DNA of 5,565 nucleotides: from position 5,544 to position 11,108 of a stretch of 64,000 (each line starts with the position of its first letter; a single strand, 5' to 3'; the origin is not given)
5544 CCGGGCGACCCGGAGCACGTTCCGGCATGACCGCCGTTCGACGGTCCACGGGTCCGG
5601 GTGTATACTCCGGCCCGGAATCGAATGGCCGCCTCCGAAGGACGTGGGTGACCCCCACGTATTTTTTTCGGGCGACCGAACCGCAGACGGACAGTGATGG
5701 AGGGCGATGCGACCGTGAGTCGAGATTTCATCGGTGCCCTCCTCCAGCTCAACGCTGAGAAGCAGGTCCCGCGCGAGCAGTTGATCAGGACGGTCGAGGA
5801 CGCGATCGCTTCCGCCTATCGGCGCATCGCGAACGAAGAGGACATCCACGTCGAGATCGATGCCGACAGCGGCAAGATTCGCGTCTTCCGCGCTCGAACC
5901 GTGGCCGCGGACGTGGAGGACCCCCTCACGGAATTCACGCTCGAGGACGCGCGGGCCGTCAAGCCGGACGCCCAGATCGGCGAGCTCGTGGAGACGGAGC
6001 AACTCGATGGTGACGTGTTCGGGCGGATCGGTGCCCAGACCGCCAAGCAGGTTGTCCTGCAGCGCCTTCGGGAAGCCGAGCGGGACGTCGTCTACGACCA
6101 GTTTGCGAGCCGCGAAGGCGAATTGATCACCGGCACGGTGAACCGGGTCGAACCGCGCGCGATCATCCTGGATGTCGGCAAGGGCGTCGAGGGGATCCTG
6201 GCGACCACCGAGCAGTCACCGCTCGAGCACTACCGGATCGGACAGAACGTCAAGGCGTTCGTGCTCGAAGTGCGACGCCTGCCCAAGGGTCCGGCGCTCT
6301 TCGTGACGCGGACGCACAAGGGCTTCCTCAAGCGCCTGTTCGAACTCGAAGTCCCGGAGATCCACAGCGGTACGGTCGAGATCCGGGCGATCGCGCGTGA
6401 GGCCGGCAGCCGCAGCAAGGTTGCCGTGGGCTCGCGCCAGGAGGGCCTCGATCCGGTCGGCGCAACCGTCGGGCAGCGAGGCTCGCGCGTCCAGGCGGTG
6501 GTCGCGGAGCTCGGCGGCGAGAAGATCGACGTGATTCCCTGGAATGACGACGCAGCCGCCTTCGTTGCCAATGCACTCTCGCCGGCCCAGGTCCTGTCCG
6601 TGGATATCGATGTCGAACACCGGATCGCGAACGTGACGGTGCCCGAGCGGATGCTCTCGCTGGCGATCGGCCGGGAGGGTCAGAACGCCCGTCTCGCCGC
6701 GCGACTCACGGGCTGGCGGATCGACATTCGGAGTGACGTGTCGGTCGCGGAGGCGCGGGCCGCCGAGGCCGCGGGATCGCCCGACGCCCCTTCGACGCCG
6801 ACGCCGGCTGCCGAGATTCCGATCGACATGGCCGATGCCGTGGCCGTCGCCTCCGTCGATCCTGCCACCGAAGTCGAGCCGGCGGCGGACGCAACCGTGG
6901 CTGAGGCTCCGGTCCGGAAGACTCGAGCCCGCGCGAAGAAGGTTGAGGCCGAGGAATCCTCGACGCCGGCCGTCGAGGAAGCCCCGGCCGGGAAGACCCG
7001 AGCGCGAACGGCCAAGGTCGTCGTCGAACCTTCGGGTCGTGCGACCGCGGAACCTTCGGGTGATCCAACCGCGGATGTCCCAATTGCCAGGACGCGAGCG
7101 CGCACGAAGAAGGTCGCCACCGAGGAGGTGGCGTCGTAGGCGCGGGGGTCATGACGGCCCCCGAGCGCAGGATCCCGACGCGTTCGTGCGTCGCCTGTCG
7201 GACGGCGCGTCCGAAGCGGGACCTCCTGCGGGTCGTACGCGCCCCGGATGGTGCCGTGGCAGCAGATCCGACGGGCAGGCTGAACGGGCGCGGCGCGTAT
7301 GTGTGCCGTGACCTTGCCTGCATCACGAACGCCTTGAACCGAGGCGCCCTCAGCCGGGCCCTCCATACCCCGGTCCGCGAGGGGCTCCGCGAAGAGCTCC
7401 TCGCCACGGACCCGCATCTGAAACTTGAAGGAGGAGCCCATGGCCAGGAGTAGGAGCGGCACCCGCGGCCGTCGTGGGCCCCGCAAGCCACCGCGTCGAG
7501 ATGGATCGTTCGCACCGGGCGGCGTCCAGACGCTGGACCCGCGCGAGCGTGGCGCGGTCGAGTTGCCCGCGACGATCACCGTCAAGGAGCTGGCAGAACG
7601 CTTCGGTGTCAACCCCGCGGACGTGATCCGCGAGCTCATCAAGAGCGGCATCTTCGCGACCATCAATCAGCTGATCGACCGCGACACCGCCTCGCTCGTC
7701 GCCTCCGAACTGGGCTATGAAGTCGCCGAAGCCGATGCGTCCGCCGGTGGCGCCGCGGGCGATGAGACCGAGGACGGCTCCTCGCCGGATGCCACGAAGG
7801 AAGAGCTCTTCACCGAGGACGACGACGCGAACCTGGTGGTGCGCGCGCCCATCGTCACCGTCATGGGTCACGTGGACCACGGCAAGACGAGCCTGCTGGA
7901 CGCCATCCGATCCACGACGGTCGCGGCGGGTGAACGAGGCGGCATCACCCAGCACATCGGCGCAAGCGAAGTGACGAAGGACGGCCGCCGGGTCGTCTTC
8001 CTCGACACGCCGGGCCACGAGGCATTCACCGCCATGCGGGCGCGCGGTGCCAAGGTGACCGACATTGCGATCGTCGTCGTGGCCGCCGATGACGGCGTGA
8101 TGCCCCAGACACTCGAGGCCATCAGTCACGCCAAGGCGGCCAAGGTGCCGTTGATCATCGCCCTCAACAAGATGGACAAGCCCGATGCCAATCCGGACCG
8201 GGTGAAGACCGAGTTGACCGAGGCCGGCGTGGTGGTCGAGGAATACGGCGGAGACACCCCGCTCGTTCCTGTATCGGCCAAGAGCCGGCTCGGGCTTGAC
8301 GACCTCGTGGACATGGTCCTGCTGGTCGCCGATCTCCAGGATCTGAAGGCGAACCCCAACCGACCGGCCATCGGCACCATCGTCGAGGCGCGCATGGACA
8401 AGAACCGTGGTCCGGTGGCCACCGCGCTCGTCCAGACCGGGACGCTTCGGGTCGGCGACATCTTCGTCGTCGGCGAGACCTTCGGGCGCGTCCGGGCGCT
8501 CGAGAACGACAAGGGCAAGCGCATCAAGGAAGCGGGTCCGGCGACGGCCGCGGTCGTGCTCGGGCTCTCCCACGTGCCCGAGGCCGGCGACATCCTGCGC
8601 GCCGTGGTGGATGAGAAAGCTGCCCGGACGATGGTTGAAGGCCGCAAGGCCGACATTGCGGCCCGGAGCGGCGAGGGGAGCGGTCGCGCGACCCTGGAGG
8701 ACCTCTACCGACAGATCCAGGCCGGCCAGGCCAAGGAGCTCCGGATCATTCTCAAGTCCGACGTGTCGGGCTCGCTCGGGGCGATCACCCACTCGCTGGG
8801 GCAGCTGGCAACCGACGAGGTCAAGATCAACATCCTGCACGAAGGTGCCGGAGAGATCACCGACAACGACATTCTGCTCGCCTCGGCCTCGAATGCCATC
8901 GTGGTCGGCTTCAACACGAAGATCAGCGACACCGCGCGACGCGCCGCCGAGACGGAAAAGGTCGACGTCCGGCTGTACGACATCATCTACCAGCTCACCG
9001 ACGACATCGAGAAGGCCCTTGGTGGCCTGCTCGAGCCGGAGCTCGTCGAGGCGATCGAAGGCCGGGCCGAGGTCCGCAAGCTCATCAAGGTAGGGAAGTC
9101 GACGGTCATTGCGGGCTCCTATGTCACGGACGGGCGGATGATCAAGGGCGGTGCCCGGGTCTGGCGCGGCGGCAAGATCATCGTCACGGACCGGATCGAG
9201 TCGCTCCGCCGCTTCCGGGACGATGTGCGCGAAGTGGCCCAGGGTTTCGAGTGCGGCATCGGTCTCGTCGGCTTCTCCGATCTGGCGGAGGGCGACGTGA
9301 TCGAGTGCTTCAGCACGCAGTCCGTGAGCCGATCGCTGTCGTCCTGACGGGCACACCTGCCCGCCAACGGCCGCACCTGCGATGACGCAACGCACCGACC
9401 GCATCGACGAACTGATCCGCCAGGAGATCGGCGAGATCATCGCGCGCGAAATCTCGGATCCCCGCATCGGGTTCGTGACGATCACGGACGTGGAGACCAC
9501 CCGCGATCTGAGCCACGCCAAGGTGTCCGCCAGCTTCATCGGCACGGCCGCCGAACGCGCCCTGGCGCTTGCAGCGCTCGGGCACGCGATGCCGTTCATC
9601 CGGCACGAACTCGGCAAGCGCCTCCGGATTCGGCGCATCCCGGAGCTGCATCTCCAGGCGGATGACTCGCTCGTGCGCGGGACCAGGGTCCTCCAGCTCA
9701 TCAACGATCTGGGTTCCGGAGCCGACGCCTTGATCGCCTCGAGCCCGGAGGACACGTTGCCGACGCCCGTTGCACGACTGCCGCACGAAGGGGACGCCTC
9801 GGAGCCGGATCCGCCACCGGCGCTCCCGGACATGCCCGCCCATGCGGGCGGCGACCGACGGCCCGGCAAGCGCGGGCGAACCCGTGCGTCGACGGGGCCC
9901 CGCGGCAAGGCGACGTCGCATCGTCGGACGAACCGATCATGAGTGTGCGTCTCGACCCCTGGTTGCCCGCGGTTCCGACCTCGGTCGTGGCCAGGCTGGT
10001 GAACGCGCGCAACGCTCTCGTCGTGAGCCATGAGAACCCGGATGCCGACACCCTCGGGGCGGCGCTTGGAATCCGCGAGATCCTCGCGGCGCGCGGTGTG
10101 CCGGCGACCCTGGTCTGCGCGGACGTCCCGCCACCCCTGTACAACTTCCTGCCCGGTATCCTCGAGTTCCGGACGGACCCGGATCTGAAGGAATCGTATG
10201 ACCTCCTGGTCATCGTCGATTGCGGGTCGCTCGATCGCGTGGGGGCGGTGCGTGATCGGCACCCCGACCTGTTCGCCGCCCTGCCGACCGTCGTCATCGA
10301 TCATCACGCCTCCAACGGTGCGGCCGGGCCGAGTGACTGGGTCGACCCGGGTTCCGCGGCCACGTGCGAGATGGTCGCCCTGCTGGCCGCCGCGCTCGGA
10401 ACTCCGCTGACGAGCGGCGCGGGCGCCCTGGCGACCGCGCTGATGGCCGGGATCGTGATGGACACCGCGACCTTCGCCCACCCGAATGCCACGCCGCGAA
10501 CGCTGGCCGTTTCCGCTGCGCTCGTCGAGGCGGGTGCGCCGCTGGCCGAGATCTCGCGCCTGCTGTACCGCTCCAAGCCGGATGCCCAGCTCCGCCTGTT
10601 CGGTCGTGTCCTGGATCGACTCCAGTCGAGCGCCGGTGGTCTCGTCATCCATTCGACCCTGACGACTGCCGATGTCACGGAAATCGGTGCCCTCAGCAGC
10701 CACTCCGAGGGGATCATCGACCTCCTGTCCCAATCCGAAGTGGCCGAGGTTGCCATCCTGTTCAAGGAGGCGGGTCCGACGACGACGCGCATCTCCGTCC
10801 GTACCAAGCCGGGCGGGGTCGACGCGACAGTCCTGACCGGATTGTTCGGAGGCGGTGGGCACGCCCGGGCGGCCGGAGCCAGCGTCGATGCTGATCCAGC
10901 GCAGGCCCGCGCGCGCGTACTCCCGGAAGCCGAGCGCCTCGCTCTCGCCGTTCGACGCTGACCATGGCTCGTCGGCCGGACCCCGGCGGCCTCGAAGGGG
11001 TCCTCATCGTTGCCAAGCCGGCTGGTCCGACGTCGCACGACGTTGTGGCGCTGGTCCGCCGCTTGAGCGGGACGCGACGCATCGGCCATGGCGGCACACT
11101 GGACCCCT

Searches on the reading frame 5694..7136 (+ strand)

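Call 13: search_protein_families(library=pfam, proteins=[window:5694-7136:+], max_evalue=0.00001)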
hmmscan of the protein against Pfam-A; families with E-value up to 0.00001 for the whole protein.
window:5694-7136:+ (481 aa): 3 families
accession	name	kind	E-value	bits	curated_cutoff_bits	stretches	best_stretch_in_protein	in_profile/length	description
PF08529.16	NusA_N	-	1.4e-34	119.3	23.8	1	11-131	1-119/119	NusA N-terminal domain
PF13184.12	KH_5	-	6.3e-28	97.1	27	1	237-305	1-69/69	NusA-like KH domain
PF00575.29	S1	-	6.5e-06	26.9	22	0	140-195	3-64/74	S1 RNA binding domain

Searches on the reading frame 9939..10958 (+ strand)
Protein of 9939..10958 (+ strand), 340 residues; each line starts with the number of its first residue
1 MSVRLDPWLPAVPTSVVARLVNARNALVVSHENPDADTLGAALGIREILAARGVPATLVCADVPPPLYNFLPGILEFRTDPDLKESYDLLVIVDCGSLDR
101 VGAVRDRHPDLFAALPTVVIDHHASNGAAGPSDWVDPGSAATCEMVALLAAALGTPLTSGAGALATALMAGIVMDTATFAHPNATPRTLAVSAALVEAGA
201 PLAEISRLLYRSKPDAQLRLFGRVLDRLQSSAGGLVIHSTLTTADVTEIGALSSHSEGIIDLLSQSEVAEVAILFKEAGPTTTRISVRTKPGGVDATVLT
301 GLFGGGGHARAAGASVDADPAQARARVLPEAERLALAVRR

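Call 13: search_protein_families(library=pfam, proteins=[window:9939-10958:+], max_evalue=0.00001)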
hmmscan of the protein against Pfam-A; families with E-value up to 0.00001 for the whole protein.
window:9939-10958:+ (340 aa): 2 families
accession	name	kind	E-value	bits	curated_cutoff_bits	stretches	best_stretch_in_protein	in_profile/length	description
PF01368.27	DHH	-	4.7e-14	53.2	28.1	1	27-172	3-125/125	DHH family, N-terminal domain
PF02272.25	DHHA1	-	1.4e-07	32.3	25.9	1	255-321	17-86/102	DHHA1 domain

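Call 73: search_protein_families(library=ncbifam, proteins=[window:9939-10958:+], max_evalue=0.00001)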
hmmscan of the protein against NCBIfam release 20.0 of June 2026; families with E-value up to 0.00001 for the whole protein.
window:9939-10958:+ (340 aa): 3 families
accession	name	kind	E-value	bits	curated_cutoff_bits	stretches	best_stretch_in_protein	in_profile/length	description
NF053633.1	OlncasPapPhNrnA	equivalog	3e-23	82.2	350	1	18-318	11-300/317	bifunctional oligoribonuclease/PAP phosphatase NrnA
NF041569.1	A-tRNAntase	equivalog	1e-10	40.6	1440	1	88-317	66-286/880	A-adding tRNA nucleotidyltransferase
NF011110.0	PRK14538.1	equivalog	5e-07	28.2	707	1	84-316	443-662/838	putative bifunctional signaling protein/50S ribosomal protein L9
